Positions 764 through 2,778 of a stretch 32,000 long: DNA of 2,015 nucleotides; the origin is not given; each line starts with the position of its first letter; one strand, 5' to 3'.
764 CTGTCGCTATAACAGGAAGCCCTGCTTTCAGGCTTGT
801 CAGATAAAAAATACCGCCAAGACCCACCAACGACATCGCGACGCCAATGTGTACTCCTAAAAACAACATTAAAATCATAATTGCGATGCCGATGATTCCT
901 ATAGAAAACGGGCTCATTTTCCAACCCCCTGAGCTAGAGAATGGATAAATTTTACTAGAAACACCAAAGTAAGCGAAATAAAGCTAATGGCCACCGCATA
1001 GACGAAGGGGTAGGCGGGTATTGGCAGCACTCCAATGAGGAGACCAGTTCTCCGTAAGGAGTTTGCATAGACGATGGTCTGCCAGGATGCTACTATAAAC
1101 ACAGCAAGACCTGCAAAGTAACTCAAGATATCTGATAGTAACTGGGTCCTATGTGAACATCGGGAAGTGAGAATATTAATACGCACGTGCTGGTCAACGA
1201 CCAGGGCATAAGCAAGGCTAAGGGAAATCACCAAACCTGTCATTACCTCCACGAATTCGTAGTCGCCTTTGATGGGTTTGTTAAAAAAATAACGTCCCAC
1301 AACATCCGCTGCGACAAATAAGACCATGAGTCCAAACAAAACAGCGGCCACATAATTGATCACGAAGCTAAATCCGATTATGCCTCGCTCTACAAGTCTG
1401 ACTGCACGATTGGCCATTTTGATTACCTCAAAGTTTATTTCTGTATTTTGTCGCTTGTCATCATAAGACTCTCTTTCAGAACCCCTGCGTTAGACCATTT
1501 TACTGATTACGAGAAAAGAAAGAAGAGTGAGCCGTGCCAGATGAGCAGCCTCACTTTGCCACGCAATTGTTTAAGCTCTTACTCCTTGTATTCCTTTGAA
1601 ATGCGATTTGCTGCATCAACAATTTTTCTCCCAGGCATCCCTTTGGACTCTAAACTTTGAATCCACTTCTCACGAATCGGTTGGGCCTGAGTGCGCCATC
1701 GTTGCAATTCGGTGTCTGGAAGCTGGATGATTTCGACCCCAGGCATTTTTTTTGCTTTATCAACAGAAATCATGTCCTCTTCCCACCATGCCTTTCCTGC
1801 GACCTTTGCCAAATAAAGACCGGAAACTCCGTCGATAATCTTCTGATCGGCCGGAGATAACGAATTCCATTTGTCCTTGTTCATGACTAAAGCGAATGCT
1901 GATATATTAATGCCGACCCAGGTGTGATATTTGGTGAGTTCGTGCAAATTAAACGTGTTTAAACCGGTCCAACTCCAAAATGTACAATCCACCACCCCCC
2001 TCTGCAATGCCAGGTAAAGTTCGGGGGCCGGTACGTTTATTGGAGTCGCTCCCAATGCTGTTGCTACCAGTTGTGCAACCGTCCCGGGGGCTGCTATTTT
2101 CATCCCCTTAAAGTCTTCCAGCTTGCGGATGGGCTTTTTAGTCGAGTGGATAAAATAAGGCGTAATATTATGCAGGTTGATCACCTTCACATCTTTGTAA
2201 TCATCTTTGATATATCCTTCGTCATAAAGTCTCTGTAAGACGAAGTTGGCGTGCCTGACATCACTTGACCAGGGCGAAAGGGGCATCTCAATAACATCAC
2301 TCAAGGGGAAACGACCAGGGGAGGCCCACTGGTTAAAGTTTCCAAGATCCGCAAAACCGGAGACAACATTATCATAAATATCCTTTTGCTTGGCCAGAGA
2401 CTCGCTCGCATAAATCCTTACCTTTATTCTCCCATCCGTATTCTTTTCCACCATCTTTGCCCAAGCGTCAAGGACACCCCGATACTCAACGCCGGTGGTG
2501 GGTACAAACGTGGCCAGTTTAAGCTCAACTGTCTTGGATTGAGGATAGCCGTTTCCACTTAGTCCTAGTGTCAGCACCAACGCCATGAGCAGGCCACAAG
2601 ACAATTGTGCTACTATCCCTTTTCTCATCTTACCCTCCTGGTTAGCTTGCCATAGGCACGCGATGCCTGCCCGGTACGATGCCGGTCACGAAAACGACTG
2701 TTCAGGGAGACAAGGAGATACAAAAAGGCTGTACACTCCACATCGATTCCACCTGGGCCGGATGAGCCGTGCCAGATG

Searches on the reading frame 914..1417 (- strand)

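Call 55: search_protein_families(library=pfam, proteins=[window:914-1417:-], max_evalue=0.00001)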
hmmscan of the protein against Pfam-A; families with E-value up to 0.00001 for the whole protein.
window:914-1417:- (167 aa): 1 family
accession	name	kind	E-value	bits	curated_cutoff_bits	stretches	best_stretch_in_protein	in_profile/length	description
PF04290.18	DctQ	-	2.4e-21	76.4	28.3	1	31-161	1-130/132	Tripartite ATP-independent periplasmic transporters, DctQ component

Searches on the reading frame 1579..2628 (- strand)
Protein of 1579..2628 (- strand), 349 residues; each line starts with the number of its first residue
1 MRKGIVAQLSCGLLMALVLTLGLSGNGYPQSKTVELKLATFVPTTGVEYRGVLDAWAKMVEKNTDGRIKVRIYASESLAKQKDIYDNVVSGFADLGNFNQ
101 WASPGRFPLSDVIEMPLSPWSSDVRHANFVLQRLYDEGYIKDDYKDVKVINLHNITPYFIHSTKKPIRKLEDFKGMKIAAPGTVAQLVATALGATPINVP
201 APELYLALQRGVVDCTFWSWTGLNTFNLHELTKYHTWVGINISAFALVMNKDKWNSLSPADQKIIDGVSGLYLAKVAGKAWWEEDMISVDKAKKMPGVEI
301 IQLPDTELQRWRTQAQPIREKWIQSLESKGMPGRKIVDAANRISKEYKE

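Call 55: search_protein_families(library=pfam, proteins=[window:1579-2628:-], max_evalue=0.00001)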
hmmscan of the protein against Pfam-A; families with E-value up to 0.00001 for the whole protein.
window:1579-2628:- (349 aa): 1 family
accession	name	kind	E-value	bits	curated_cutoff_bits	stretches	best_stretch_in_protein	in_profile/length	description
PF03480.18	DctP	-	5.2e-46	157.7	23.4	1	40-322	3-283/286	Bacterial extracellular solute-binding protein, family 7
